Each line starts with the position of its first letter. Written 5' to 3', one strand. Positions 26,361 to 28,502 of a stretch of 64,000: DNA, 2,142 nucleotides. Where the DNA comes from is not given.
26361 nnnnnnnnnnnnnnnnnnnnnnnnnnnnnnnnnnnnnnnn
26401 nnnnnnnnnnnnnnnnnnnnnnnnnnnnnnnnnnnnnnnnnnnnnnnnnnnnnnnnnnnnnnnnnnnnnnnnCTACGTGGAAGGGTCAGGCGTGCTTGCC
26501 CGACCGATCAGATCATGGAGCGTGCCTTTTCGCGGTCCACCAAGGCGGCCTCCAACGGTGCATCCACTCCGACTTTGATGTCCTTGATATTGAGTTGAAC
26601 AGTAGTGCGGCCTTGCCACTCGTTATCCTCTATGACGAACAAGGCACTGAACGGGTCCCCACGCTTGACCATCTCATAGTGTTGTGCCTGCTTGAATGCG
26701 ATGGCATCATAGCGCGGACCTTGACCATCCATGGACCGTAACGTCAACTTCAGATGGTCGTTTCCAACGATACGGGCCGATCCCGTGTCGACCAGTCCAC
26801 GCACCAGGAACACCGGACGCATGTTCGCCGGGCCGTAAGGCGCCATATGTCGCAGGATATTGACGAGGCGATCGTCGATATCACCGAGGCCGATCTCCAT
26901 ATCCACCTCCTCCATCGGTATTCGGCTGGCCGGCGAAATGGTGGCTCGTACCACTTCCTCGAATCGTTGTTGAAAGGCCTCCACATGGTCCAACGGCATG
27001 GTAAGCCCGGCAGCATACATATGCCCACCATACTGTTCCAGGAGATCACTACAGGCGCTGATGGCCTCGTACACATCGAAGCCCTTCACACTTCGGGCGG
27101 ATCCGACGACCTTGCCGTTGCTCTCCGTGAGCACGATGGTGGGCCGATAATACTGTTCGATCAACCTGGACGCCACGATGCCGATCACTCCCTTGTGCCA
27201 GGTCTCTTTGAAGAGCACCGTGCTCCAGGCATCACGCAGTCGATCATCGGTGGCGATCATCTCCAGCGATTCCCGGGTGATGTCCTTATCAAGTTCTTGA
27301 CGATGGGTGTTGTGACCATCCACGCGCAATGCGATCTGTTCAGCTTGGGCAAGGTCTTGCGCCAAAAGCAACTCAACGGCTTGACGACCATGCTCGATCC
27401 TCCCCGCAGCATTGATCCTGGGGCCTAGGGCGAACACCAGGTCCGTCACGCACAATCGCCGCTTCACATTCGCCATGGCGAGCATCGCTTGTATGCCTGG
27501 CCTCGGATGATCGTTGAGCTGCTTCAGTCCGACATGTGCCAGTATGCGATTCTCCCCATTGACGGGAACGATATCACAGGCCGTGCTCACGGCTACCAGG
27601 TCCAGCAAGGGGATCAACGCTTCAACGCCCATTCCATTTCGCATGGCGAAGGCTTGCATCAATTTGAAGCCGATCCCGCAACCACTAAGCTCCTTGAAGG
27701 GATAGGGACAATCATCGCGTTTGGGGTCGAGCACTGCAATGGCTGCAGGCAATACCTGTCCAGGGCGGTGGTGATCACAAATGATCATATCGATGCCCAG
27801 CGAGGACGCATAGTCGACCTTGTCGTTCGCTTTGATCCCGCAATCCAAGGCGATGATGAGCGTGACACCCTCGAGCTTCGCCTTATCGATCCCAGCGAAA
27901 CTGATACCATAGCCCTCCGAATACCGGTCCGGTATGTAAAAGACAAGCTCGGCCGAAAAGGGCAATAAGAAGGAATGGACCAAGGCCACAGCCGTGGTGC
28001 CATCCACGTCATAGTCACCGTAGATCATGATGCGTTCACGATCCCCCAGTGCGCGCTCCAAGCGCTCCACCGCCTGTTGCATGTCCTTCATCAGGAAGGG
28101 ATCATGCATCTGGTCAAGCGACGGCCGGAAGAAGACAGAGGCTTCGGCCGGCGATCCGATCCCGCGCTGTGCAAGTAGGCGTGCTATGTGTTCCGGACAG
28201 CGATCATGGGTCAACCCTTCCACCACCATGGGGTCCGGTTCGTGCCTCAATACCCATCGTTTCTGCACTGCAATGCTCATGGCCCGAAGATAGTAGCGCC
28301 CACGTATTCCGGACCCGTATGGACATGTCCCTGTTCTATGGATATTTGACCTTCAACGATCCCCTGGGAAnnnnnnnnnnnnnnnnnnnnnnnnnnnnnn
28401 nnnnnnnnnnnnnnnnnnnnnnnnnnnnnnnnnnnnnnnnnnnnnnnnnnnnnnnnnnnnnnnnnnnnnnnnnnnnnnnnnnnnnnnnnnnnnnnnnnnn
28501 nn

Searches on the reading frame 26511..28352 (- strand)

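Call 29: search_protein_families(library=pfam, proteins=[window:26511-28352:-], max_evalue=0.001)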
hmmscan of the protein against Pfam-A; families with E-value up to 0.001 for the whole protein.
window:26511-28352:- (614 aa): 3 families
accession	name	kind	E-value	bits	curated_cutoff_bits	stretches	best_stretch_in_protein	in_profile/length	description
PF17768.7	RecJ_OB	-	1.2e-25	90.1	27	1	483-591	1-107/107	RecJ OB domain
PF01368.27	DHH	-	2.3e-23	83.3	28.1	1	107-254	1-122/125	DHH family, N-terminal domain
PF02272.25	DHHA1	-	4.5e-17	62.8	25.9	1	380-469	7-101/102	DHHA1 domain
